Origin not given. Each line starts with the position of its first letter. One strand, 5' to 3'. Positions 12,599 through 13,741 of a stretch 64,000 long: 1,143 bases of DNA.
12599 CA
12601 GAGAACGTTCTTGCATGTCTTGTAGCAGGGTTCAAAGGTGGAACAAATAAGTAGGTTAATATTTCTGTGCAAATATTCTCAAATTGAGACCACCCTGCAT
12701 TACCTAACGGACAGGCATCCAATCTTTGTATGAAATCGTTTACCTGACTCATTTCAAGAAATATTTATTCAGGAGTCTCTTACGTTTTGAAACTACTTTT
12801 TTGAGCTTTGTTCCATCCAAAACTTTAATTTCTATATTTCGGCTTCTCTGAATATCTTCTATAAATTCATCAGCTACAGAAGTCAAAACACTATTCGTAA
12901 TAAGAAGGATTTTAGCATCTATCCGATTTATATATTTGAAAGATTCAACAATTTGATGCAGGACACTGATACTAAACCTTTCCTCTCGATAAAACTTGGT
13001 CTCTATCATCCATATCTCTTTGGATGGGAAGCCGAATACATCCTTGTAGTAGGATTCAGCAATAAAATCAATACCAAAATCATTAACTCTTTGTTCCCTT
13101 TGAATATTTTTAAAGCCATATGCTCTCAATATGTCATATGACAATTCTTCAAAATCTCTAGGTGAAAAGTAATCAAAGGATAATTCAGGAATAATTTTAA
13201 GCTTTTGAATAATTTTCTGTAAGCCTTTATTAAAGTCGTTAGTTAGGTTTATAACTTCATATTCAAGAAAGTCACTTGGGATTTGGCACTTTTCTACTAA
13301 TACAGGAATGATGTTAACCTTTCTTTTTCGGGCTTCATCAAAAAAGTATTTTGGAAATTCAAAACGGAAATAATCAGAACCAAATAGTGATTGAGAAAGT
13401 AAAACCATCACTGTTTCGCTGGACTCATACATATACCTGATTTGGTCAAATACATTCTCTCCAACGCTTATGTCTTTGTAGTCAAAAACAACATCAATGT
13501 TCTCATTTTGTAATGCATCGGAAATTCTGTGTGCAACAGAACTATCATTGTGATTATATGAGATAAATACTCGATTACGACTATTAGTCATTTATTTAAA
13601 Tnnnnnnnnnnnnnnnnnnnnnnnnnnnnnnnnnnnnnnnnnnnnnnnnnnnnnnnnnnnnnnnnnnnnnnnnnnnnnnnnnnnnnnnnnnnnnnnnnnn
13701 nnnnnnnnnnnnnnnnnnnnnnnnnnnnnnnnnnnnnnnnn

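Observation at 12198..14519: Three-gene operon combining a TIR domain with three different PD-(D/E)xK nuclease folds: candidate uncharacterised anti-phage defence system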

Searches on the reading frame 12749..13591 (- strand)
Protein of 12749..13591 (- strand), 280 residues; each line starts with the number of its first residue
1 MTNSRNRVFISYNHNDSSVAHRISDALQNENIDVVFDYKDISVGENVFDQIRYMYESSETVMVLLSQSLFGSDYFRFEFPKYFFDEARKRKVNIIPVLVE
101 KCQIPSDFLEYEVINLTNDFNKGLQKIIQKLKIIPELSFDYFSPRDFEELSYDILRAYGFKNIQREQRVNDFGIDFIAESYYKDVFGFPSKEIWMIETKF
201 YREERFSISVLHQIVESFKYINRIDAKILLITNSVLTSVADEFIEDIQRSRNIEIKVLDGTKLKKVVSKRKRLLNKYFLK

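Call 3: search_protein_families(library=pfam, proteins=[window:12749-13591:-], max_evalue=1)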
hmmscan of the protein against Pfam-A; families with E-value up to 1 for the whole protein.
window:12749-13591:- (280 aa): 8 families
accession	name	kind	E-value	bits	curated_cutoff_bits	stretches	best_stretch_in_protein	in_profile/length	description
PF13676.11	TIR_2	-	3e-19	70.2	28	1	8-127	1-121/122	TIR domain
PF04471.18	Mrr_cat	-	1.1e-12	48.5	21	1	141-265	3-113/115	Restriction endonuclease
PF01582.25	TIR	-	1e-06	29.1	21.3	1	8-103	4-100/179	TIR domain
PF10137.14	CAP12-PCTIR_TIR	-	0.0012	19.2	24.7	1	7-66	1-60/119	CAP12/Pycsar effector protein, TIR domain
PF13156.12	Mrr_cat_2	-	0.0074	16.6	22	1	165-262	23-109/127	Restriction endonuclease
PF17705.6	DUF5551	-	0.077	13.1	25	1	210-272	18-79/155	Family of unknown function (DUF5551)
PF13641.12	Glyco_tranf_2_3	-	0.12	12.7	27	0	209-274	14-79/230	Glycosyltransferase like family 2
PF18429.6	DUF5609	-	0.13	12.6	25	1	109-133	37-61/65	Domain of unknown function (DUF5609)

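Call 4: search_protein_families(library=padloc, proteins=[window:12749-13591:-], max_evalue=1)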
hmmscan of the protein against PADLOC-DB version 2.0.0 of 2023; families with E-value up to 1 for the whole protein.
window:12749-13591:- (280 aa): 14 families
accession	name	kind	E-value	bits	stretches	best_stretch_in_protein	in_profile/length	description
PDLC02012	SAVED5--SAVED_TIR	-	6.5e-09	33.4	1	1-74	9-82/404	-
PDLC05062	PDC-S66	-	2.2e-08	31.9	1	7-97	150-240/282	-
PDLC00434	ThsB1|ThsB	-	3.3e-07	27.7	1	5-98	138-227/396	TIR-like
PDLC04715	PDC-M58A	-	6.5e-06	24.2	1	142-273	7-136/154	-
PDLC03957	bSEFIR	-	8e-05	20.6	1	1-67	35-103/412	-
PDLC04806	PDC-S02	-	8.2e-05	20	1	143-269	186-302/324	-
PDLC00420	ThsB1|ThsB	-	0.00016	19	1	7-103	3-102/319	TIR-like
PDLC00419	ThsB1|ThsB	-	0.00092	17.1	1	4-45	26-67/165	TIR-like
PDLC01156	Mem_02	-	0.00093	17.1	1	122-165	96-139/235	Membrane protein (2TM) with a globular domain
PDLC02421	Aga_TIR-PNTD1-PNTD2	-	0.0017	15.5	1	4-132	2-133/430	Class I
PDLC02962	RT-TIR_XII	-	0.0029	14.5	1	8-130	348-471/478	single gene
PDLC00422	ThsB1|ThsB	-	0.0032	15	1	5-100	40-139/194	TIR-like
PDLC04796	PDC-S02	-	0.0046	13.9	1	140-179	241-280/390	-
PDLC00728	Effector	-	0.028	11.4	1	3-45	7-50/432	TIR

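Call 5: search_protein_families(library=ncbifam, proteins=[window:12749-13591:-], max_evalue=1)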
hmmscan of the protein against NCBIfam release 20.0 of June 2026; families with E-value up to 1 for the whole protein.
window:12749-13591:- (280 aa): 2 families
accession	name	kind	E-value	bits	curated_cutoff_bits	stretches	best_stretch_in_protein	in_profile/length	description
NF058526.1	Thoeris_type3_ThcB4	equivalog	4.1e-09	35.8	220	1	4-122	126-241/375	Thoeris type III anti-phage system protein ThcB4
NF042941.1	Retron_TIR_antiphage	equivalog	6.6e-07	28.5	600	1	7-102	341-436/464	TIR domain-containing anti-phage reverse transcriptase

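Call 6: search_solved_structures(query=window:12749-13591:-, max_evalue=1, show_alignments=2)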
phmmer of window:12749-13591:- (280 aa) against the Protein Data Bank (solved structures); distinct sequences matched with E-value up to 1: 12.
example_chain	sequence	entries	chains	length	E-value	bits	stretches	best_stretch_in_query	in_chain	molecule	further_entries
6wt6_A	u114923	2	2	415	0.00065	22.3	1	8-131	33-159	Metazoan TIR-STING fusion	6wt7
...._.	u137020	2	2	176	0.0031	20.1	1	8-100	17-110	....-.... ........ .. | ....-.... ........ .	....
1fyw_A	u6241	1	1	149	0.018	17.6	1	8-116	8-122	TOLL-LIKE RECEPTOR 2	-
9mud_K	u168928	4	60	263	0.02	17.5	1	7-105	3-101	Cat1 (CRISPR associated TIR 1) pentagonal filament | Cat1 (CRISPR associated TIR 1) pentagonal filament assembly | Cat1 (CRISPR-associated TIR 1)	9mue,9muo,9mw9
1o77_A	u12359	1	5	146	0.025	17.1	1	8-116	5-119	TOLL-LIKE RECEPTOR 2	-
1fyx_A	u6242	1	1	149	0.026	17.1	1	8-116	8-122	TOLL-LIKE RECEPTOR 2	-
7uxr_A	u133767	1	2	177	0.031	16.8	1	8-96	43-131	TIR domain protein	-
4om7_A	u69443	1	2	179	0.12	14.9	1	8-102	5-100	Toll-like receptor 6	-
1fyv_A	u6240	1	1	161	0.42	13.1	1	5-108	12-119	TOLL-LIKE RECEPTOR 1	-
7nuw_A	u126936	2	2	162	0.43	13.1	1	5-108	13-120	Toll-like receptor 1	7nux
7uwg_A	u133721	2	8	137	0.44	13.1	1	3-111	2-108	Molecular chaperone Tir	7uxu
7nt7_A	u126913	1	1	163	0.44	13.1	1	5-108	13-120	Toll-like receptor 1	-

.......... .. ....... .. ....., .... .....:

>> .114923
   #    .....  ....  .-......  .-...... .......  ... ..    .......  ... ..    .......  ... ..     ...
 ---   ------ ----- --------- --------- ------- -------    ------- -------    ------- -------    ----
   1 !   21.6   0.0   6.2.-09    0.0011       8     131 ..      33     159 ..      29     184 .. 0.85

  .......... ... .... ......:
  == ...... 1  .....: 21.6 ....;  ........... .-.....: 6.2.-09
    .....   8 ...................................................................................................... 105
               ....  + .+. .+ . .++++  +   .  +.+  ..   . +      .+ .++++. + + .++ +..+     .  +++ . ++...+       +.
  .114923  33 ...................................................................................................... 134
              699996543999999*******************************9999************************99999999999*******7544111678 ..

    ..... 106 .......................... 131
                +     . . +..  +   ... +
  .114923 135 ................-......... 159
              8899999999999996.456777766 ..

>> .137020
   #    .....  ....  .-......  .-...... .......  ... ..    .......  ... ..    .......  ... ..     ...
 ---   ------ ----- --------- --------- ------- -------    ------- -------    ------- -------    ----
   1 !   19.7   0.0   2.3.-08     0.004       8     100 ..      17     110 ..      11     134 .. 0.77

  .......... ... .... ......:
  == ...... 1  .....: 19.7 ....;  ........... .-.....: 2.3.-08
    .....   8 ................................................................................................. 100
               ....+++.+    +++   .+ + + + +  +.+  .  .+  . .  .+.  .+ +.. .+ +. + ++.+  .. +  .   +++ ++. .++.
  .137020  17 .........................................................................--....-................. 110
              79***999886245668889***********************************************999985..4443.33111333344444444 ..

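Call 9: find_homologous_proteins(query=window:12749-13591:-)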
Query window:12749-13591:- (280 aa): 61 proteins with E <= 0.001 among 639 candidates.
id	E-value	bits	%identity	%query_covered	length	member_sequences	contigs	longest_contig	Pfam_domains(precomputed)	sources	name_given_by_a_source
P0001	4.0e-176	602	100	100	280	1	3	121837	PF01582.26,PF13676.12,PF04471.19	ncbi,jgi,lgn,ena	-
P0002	5.9e-156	535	86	100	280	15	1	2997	PF01582.26,PF13676.12,PF04471.19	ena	-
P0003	3.9e-155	533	86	100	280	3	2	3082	PF01582.26,PF13676.12,PF04471.19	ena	-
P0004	4.3e-150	516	81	100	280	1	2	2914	PF01582.26,PF13676.12,PF04471.19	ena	-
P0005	2.3e-149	514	81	100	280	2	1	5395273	PF01582.26,PF13676.12,PF04471.19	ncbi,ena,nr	nr:TIR domain-containing protein [uncultured Draconibacterium sp.]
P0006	2.4e-149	514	82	100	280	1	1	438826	PF01582.26,PF13676.12,PF04471.19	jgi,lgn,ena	-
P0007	9.8e-146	502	80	100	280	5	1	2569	PF01582.26,PF13676.12,PF04471.19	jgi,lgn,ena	-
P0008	2.4e-143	494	78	100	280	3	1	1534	PF01582.26,PF13676.12,PF04471.19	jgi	jgi:Holliday junction resolvase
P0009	1.2e-135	469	75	100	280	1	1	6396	PF01582.26,PF13676.12,PF04471.19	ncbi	ncbi:Restriction endonuclease [compost metagenome]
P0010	6.7e-135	466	74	100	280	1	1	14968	PF01582.26,PF13676.12,PF04471.19,PF10137.15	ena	-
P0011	9.1e-135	466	75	100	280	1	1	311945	PF01582.26,PF13676.12,PF04471.19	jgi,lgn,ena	-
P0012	2.1e-134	465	75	100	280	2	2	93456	PF01582.26,PF13676.12,PF04471.19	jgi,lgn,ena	-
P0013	5.6e-134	463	73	99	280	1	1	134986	PF01582.26,PF13676.12,PF04471.19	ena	-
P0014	7.9e-133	460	73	99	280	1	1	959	PF01582.26,PF13676.12,PF04471.19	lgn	-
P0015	1.1e-131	456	72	100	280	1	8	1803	PF01582.26,PF13676.12,PF04471.19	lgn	-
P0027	1.7e-127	442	70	100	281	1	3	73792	PF01582.26,PF13676.12,PF04471.19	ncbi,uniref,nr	ncbi:TIR domain-containing protein [Tenacibaculum finnmarkense]|uniref:TIR domain-containing protein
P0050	1.5e-94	334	56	99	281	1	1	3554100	PF13676.12,PF04471.19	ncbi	ncbi:TIR domain-containing protein [Empedobacter brevis]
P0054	3.4e-91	323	54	100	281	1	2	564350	PF13676.12,PF04471.19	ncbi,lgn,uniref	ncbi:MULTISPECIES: TIR domain-containing protein [unclassified Paraflavitalea]|uniref:TIR domain-con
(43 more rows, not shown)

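Call 10: find_encoding_contigs(protein=P0027, flank=8000, max_places=2)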
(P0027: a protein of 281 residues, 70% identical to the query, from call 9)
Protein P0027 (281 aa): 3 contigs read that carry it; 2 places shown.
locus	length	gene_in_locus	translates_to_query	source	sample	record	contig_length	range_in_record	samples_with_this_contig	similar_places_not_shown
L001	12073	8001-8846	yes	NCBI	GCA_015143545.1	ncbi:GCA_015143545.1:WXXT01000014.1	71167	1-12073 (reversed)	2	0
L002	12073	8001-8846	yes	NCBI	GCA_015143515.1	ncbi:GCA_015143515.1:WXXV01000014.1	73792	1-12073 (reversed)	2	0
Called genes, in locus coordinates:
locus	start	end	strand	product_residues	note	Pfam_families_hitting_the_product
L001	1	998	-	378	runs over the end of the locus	PF13449:Phytase-like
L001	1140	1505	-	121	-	-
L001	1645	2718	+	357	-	PF02899:Phage_int_SAM_1 (faint), PF13495:Phage_int_SAM_4, PF00589:Phage_integrase, PF22823:MrpR_C_cat (weak)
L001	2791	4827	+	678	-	PF00270:DEAD, PF00271:Helicase_C, PF00156:Pribosyltran (weak)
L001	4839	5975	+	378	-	PF02481:DNA_processg_A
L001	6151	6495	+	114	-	-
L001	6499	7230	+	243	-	-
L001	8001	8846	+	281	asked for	PF01582:TIR (weak), PF13676:TIR_2, PF04471:Mrr_cat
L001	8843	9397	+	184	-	-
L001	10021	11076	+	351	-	-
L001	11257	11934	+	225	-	-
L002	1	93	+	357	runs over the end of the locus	PF02899:Phage_int_SAM_1 (faint), PF13495:Phage_int_SAM_4, PF00589:Phage_integrase, PF22823:MrpR_C_cat (weak)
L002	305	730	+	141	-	-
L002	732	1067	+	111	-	-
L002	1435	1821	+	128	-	-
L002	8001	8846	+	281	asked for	PF01582:TIR (weak), PF13676:TIR_2, PF04471:Mrr_cat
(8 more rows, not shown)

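Call 11: find_encoding_contigs(protein=P0050, flank=8000, max_places=2)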
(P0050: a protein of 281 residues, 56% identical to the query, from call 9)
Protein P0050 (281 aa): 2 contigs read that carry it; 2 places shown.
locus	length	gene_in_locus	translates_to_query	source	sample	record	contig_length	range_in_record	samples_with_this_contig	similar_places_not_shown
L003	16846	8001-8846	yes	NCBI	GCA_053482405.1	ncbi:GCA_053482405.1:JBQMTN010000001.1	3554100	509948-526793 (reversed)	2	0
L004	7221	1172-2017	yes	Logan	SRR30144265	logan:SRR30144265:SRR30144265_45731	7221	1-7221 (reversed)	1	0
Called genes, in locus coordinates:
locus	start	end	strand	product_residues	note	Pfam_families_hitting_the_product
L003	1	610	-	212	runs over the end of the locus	PF20448:DUF6705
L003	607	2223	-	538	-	-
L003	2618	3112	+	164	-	PF04542:Sigma70_r2 (weak)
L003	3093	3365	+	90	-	-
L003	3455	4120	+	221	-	PF00574:CLP_protease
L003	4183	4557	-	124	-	PF01638:HxlR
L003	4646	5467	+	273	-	PF00756:Esterase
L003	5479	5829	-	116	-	PF01638:HxlR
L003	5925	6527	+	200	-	PF00881:Nitroreductase, PF14512:TM1586_NiRdase (weak)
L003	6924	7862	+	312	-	PF14280:DUF4365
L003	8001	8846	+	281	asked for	PF13676:TIR_2, PF04471:Mrr_cat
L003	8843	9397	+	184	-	-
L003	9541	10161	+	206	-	-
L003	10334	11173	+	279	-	PF08878:HamA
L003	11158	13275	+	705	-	PF00270:DEAD, PF04851:ResIII, PF00271:Helicase_C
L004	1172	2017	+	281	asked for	PF13676:TIR_2, PF04471:Mrr_cat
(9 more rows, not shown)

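Call 12: find_encoding_contigs(protein=P0054, flank=8000, max_places=2)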
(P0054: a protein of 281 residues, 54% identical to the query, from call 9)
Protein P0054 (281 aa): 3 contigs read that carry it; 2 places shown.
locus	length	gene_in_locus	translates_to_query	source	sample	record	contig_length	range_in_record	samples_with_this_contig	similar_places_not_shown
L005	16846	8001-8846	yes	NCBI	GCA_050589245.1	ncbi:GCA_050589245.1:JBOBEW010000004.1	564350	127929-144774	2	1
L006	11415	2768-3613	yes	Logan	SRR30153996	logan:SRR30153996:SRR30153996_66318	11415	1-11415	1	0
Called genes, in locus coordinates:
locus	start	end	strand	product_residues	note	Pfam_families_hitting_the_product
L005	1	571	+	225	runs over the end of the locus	PF09335:VTT_dom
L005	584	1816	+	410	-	PF00083:Sugar_tr, PF07690:MFS_1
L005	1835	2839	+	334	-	PF01075:Glyco_transf_9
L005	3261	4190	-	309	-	PF00056:Ldh_1_N, PF02866:Ldh_1_C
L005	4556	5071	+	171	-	-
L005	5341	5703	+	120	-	PF03965:Penicillinase_R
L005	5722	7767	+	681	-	PF05569:Peptidase_M56, PF07715:Plug (faint)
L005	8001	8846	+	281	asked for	PF13676:TIR_2, PF04471:Mrr_cat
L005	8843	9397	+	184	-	-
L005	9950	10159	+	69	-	PF01381:HTH_3, PF13443:HTH_26 (weak)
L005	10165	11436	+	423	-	PF01555:N6_N4_Mtase, PF08241:Methyltransf_11 (faint), PF13847:Methyltransf_31 (faint), PF01555:N6_N4_Mtase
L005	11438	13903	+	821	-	PF13589:HATPase_c_3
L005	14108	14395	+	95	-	-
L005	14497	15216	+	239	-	-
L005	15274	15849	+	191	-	-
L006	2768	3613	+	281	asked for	PF13676:TIR_2, PF04471:Mrr_cat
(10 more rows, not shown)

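Call 46: predict_structure(alignment_id=A2)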
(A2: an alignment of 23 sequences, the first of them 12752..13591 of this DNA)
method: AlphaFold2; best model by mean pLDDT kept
length: 280 residues; sequences in the alignment: 23
mean_pLDDT: 81.0   pTM: 0.55
mean pLDDT of the five models: 81.0, 80.7, 78.2, 76.1, 76.0
residues with pLDDT >= 90: 65; 70-90: 165; 50-70: 41; < 50: 9
segments of 3 or more residues with pLDDT < 50: 1-4, 40-43
pLDDT, mean of each block of 10 residues (from residue 1): 62 87 90 71 57 72 87 73 75 86 83 88 88 67 90 94 74 80 88 91 75 82 80 85 89 89 86 82
secondary structure, 60 per line:
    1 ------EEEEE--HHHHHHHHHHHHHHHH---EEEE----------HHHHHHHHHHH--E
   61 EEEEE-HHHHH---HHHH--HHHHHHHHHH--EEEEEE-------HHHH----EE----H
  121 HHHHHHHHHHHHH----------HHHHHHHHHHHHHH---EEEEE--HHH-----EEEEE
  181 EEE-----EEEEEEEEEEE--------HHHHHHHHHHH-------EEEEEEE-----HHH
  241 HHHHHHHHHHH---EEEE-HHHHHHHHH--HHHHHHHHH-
elements in order: E7-11 H14-29 E33-36 H47-57 E60-65 H67-71 H75-78 H81-90 E93-98 H106-109 H120-133 H144-157 E161-165 E176-183 E189-199 H208-218 E226-232 H238-251 E255-258 H260-268 H271-279

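Call 50: fold_search(model_id=the predicted structure, library=pdb)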
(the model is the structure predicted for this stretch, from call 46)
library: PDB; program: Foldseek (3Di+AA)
matches with E <= 10: 1682; with E <= 0.001: 86
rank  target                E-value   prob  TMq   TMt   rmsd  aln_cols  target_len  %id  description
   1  8qlp_E                3.9e-06  1.00  0.42  0.29  10.7       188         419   16  CryoEM structure of the RNA/DNA bound SPARTA (BabAgo/TIR-APAZ) tetrameric complex (released 2024-01-31)
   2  8spo_E                5.3e-06  1.00  0.40  0.30  24.4       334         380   11  Tetramerized activation of MapSPARTA bound with NAD+ (released 2023-08-23)
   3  4f0p_B                6.4e-06  1.00  0.34  0.22   4.3       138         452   16  MspJI Restriction Endonuclease - P31 Form (released 2012-08-08)
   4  9lmq_A                6.4e-06  1.00  0.37  0.34  15.3       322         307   17  Cryo-EM structure of TIR-STING/c-di-GMP complex (released 2025-08-27)
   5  9lmq_B                7.6e-06  1.00  0.37  0.33  15.3       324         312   16  Cryo-EM structure of TIR-STING/c-di-GMP complex (released 2025-08-27)
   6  6wt7                  8.1e-06  1.00  0.40  0.34  19.1       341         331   15  Structure of a metazoan TIR-STING receptor from C. gigas in complex with 2',3'-cGAMP (released 2020-09-09)
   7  4f0p_A                8.6e-06  1.00  0.35  0.23   3.8       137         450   14  MspJI Restriction Endonuclease - P31 Form (released 2012-08-08)
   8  6wt6                  9.1e-06  1.00  0.37  0.34  18.8       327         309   15  Structure of a metazoan TIR-STING receptor from C. gigas (released 2020-09-09)
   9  8spo_I                1.3e-05  1.00  0.40  0.31  25.7       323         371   12  Tetramerized activation of MapSPARTA bound with NAD+ (released 2023-08-23)
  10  9mue_B                1.4e-05  1.00  0.36  0.39  16.8       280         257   13  Cryo-EM structure of CRISPR-associated cA4 bound Cat1 Pentagonal filament assembly in the presence of NAD (ADPR modell (released 2025-04-16)
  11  8qlo_A                1.5e-05  1.00  0.42  0.28  19.2       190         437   16  CryoEM structure of the apo SPARTA (BabAgo/TIR-APAZ) complex (released 2024-01-31)
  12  8qlp_M                1.6e-05  1.00  0.41  0.29  10.6       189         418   15  CryoEM structure of the RNA/DNA bound SPARTA (BabAgo/TIR-APAZ) tetrameric complex (released 2024-01-31)
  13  8u72_F                1.7e-05  1.00  0.41  0.28  10.9       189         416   16  Cryo-EM structure of the SPARTA oligomer with guide RNA and target DNA (released 2024-06-12)
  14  8i87_C                1.7e-05  1.00  0.38  0.26  19.1       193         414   15  Cryo-EM structure of TIR-APAZ/Ago-gRNA-DNA complex (released 2023-07-19)
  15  9lmq_D                1.9e-05  1.00  0.37  0.34  14.3       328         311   15  Cryo-EM structure of TIR-STING/c-di-GMP complex (released 2025-08-27)
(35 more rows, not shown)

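Call 72: find_encoding_contigs(protein=P0005, flank=5000, max_places=1)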
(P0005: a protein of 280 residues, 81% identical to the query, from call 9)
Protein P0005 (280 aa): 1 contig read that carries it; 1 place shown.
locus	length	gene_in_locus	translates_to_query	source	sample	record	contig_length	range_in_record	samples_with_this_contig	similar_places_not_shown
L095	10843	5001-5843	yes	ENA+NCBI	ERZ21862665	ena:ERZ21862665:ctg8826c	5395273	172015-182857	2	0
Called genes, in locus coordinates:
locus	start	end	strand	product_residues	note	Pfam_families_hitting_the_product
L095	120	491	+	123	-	PF01527:HTH_Tnp_1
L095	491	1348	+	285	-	PF13333:rve_2 (faint), PF00665:rve, PF13683:rve_3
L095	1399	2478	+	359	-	-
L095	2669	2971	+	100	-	-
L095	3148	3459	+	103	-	-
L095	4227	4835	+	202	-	-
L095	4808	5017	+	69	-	-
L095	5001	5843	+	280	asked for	PF01582:TIR (weak), PF13676:TIR_2, PF04471:Mrr_cat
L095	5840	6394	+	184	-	-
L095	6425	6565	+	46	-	-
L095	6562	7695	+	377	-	PF14279:HNH_5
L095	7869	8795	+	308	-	PF14022:DUF4238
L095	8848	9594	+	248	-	-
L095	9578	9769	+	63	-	-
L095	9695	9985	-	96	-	-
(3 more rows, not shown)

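Call 73: find_encoding_contigs(protein=P0006, flank=5000, max_places=1)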
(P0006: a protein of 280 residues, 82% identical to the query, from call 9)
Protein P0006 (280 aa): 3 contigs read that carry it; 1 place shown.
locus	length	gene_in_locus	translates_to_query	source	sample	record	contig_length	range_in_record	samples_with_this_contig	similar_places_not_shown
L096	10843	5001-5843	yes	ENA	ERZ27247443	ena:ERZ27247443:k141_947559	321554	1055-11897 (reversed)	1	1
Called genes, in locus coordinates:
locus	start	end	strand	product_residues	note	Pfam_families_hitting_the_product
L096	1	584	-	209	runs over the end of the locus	PF01243:PNPOx_N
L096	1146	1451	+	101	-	-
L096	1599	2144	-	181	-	PF02627:CMD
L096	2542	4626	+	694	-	PF02449:Glyco_hydro_42, PF08532:Glyco_hydro_42M, PF08533:Glyco_hydro_42C (weak)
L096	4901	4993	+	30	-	-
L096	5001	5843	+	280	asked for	PF01582:TIR (weak), PF13676:TIR_2, PF04471:Mrr_cat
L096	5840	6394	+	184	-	-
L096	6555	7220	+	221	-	PF16133:DUF4844 (weak)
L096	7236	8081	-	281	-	PF01256:Carb_kinase, PF08543:Phos_pyr_kin (weak), PF02110:HK (weak)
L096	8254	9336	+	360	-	PF01571:GCV_T, PF08669:GCV_T_C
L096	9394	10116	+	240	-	PF20772:TACO1_YebC_N, PF01709:Transcrip_reg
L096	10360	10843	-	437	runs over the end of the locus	PF01943:Polysacc_synt (faint), PF01554:MatE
